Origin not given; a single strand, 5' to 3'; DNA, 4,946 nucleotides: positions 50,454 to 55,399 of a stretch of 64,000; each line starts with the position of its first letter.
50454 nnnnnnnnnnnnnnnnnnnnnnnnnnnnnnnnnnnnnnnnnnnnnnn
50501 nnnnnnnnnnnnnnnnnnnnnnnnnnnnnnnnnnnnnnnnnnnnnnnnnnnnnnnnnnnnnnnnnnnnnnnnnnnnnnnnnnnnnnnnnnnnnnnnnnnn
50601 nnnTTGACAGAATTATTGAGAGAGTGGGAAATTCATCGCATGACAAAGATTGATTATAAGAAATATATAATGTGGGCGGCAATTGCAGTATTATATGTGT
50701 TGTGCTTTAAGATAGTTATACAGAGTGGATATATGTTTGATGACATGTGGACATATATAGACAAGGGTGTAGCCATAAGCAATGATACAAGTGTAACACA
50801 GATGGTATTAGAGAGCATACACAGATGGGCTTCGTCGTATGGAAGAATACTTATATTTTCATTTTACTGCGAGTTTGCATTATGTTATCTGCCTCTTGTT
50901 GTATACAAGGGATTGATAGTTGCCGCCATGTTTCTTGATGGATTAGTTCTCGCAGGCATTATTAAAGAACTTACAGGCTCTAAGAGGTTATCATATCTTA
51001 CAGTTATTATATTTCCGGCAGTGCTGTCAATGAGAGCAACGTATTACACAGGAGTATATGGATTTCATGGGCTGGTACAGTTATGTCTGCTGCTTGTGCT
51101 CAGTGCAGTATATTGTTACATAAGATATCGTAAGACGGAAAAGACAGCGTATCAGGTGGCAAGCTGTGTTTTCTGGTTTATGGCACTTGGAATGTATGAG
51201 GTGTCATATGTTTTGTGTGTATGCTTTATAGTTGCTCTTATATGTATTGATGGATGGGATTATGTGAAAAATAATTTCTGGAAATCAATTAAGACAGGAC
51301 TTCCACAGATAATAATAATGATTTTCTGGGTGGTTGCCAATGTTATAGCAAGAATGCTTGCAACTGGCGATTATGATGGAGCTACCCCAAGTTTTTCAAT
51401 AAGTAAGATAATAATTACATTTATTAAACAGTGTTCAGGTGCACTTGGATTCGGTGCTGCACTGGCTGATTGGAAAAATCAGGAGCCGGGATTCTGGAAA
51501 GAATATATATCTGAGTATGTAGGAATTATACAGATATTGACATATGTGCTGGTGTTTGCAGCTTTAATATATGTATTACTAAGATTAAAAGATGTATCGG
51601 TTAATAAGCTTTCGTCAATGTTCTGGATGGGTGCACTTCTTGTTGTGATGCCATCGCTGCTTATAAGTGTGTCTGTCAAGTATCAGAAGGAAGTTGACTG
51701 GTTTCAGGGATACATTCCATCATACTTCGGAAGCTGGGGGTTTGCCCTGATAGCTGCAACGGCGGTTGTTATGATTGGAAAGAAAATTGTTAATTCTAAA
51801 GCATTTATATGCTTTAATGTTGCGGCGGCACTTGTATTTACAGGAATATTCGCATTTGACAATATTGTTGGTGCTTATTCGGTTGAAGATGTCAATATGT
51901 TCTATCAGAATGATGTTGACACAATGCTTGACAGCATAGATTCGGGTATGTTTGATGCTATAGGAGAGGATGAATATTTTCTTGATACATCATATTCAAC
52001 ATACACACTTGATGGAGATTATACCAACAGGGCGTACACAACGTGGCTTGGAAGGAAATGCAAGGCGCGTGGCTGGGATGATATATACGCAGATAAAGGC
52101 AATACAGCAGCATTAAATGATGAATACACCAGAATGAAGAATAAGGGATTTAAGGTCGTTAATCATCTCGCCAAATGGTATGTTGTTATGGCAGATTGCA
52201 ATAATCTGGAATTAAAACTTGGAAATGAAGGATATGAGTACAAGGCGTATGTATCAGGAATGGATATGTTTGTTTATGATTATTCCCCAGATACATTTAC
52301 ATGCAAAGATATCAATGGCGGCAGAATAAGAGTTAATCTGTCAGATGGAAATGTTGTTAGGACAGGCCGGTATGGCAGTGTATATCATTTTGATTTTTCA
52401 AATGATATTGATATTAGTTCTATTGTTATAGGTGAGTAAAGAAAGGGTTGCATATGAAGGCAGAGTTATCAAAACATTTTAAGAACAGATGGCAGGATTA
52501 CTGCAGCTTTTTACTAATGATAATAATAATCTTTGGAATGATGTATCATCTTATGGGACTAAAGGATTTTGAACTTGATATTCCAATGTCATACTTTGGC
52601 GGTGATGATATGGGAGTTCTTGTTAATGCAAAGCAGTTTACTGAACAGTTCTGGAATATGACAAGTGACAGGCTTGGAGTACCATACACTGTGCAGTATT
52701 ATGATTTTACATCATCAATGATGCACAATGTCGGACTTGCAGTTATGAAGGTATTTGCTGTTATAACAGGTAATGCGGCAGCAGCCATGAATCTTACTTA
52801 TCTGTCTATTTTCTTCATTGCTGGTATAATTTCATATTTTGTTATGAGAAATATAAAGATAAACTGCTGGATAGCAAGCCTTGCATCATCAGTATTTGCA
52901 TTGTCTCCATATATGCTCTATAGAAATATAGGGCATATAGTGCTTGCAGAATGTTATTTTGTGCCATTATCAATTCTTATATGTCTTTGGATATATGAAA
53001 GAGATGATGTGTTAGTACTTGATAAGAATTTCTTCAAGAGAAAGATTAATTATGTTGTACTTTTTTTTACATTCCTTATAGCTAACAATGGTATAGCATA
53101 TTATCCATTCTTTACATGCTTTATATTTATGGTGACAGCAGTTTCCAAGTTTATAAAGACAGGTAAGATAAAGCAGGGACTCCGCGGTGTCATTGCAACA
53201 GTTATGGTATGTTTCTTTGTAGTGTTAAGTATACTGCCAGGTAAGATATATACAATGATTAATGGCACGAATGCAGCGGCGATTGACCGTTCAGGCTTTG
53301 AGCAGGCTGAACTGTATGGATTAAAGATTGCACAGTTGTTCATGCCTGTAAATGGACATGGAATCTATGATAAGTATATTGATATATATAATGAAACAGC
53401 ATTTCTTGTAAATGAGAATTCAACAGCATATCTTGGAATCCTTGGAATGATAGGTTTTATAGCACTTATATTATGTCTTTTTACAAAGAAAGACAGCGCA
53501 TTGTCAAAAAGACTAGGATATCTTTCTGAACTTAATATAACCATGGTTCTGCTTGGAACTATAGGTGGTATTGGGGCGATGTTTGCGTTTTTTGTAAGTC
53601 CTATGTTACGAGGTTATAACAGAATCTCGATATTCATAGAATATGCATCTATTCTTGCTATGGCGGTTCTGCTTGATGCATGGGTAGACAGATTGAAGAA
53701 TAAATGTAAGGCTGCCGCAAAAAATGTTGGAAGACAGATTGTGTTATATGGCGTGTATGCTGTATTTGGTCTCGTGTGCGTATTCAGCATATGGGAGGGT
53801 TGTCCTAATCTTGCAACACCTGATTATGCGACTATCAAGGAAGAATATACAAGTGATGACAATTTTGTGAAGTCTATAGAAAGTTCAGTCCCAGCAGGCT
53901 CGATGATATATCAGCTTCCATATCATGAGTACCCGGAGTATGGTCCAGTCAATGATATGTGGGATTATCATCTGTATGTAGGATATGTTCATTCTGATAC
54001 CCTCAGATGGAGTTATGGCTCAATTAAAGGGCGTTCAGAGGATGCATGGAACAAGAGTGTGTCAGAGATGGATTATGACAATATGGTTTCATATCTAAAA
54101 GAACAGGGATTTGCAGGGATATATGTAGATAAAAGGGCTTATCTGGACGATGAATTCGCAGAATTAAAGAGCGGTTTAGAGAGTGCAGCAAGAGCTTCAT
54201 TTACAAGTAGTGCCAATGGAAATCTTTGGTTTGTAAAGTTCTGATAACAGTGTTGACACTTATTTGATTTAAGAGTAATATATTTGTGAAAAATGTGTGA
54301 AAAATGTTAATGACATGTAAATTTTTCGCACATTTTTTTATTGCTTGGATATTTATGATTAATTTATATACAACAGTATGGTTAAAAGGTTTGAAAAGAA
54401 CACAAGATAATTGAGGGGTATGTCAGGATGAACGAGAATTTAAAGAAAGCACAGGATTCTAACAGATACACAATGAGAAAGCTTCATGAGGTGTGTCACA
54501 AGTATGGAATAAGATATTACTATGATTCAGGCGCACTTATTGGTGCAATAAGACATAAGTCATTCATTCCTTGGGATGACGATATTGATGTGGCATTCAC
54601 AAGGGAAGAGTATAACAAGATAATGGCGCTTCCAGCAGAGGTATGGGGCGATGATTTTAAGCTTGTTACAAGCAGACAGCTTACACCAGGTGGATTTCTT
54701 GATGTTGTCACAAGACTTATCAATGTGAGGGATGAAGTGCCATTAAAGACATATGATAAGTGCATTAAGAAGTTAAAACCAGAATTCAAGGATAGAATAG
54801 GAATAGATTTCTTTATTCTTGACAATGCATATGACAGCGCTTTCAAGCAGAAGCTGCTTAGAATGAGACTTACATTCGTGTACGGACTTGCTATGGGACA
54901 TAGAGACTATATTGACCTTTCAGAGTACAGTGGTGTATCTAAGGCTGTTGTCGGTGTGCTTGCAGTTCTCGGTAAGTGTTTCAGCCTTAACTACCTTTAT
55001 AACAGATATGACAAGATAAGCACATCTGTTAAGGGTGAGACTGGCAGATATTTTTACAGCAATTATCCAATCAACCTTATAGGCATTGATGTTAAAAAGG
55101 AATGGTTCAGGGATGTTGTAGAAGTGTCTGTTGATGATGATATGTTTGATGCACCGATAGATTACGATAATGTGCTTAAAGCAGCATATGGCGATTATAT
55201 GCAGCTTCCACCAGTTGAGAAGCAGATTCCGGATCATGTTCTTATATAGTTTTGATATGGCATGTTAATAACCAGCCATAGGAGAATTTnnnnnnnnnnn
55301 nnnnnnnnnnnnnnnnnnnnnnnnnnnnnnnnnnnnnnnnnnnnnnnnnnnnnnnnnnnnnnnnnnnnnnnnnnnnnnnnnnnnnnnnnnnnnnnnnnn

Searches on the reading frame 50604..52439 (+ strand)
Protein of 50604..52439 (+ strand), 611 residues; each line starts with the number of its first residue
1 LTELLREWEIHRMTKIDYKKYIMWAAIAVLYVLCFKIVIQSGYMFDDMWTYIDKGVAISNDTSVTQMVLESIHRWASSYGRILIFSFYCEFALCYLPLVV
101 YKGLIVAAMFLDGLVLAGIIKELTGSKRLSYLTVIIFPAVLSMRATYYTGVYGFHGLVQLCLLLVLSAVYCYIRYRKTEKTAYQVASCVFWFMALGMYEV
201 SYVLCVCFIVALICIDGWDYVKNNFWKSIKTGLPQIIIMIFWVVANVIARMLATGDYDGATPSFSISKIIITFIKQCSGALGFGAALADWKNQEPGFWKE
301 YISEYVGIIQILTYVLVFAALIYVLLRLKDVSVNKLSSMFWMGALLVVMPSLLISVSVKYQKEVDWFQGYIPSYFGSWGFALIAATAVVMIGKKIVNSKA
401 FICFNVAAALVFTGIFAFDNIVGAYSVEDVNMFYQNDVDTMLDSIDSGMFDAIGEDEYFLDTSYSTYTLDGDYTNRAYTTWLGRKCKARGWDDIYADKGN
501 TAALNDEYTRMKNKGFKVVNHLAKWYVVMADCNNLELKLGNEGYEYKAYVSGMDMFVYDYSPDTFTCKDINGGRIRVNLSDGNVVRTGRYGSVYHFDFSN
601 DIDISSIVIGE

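Call 5: search_protein_families(library=pfam, proteins=[window:50604-52439:+])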
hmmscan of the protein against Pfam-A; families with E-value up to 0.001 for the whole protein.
window:50604-52439:+ (611 aa): 0 families

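Call 67: search_protein_families(library=pfam, proteins=[window:50604-52439:+], max_evalue=1)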
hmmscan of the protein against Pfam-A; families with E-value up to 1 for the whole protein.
window:50604-52439:+ (611 aa): 0 families

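Call 87: search_solved_structures(query=window:50604-52439:+, max_evalue=10)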
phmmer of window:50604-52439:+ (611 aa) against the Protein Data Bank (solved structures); distinct sequences matched with E-value up to 10: 2.
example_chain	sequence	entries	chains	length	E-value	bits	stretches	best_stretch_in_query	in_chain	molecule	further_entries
6d57_A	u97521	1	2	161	1.5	10.4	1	511-538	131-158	Ferric uptake regulation protein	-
4ets_A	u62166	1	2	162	1.5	10.4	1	511-538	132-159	Ferric uptake regulation protein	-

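Call 88: find_homologous_proteins(query=window:50604-52439:+, max_evalue=0.00001)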
Query window:50604-52439:+ (611 aa): 15 proteins with E <= 0.00001 among 8000 candidates.
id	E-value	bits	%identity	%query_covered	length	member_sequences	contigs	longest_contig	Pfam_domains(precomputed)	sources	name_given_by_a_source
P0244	0.0e+0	1357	100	98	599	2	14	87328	-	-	-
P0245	0.0e+0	1311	96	98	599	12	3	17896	-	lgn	-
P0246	5.4e-263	892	65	98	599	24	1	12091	-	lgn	-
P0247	1.1e-258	878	64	98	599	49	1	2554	-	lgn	-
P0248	2.9e-254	863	63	97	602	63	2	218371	-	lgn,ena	-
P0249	1.0e-251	855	62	98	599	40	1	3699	-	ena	-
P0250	2.9e-243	827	59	98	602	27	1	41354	-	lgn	-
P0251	8.6e-239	812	60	97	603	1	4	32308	-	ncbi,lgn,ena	-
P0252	2.8e-233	794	58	97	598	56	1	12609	-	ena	-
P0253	3.9e-229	780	58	97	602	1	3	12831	-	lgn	-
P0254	5.0e-221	754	56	99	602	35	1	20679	-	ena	-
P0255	5.5e-198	677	50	97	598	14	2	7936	-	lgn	-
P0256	1.9e-193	662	50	97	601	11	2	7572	-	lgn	-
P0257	1.7e-181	623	46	99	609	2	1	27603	-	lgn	-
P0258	3.5e-123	430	37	97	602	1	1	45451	-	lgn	-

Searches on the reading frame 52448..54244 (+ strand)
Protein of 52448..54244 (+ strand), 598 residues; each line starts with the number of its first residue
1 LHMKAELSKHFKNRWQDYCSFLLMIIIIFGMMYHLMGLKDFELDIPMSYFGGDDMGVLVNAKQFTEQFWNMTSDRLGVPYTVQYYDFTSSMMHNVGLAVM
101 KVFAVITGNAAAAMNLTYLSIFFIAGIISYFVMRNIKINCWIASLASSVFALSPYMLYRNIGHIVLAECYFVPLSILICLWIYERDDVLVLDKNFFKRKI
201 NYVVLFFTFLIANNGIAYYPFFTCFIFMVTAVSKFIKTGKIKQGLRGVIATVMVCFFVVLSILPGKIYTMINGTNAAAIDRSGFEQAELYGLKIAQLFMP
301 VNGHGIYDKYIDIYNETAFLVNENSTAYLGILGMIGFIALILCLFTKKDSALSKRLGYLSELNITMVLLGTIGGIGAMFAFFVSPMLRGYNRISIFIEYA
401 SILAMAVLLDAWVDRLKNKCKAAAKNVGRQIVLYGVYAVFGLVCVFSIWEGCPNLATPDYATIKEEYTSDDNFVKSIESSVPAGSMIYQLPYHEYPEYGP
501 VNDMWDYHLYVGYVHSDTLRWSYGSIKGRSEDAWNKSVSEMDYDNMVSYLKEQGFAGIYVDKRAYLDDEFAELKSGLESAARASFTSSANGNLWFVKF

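Call 5: search_protein_families(library=pfam, proteins=[window:52448-54244:+])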
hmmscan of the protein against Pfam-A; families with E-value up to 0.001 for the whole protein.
window:52448-54244:+ (598 aa): 0 families

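Call 67: search_protein_families(library=pfam, proteins=[window:52448-54244:+], max_evalue=1)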
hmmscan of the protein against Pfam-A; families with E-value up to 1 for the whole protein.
window:52448-54244:+ (598 aa): 0 families

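Call 105: search_protein_representatives(protein=window:52448-54244:+)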
Query: 598 residues. Proteins with E-value up to 0.001 (for the whole library): 4829; up to 1e-10: 3951; up to 1e-30: 2318. The best 150 are listed.
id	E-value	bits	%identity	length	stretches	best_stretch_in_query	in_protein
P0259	1.5e-178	611.8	50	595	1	16-598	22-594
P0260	1.5e-138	479.7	43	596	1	12-592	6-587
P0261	2.0e-138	479.3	43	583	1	7-597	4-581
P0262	2.3e-133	462.6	42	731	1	12-579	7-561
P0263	1.9e-129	449.6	41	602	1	19-598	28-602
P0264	3.2e-127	442.3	42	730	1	19-596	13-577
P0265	7.8e-125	434.4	42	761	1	17-596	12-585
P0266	1.7e-124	433.3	41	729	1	12-596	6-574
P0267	6.3e-124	431.4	41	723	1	35-596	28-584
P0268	8.8e-123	427.6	39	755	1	10-596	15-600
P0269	1.2e-122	427.1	41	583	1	21-580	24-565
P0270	1.1e-118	414.0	41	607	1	4-579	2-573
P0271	1.6e-118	413.5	39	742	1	14-597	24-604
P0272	1.8e-117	410.0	38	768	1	12-596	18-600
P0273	2.9e-116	406.1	39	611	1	1-595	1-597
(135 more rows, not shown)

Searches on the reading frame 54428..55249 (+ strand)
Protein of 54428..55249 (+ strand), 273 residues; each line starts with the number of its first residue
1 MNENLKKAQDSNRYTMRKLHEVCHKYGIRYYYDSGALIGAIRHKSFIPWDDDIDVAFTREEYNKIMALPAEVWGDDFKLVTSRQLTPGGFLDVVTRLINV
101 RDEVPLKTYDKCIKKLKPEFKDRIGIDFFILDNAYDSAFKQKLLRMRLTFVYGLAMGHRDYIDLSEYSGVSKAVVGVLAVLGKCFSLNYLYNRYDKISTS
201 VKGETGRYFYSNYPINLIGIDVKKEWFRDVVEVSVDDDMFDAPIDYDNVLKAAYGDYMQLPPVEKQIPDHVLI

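Call 7: search_protein_families(library=pfam, proteins=[window:54428-55249:+])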
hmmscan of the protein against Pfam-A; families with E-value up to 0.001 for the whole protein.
window:54428-55249:+ (273 aa): 1 family
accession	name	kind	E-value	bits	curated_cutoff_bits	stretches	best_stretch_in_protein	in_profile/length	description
PF04991.19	LicD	-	2.6e-24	87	22.6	1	23-255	1-227/227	LicD family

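Call 71: search_protein_families(library=ncbifam, proteins=[window:54428-55249:+], max_evalue=0.00001)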
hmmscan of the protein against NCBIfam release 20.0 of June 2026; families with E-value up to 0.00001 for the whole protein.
window:54428-55249:+ (273 aa): 1 family
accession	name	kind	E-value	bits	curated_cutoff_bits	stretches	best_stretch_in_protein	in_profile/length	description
NF045866.1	GGPL_Ptran_Mf1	equivalog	8.9e-17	62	225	1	16-65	9-58/240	diacylglycerol cholinephosphotransferase Mf1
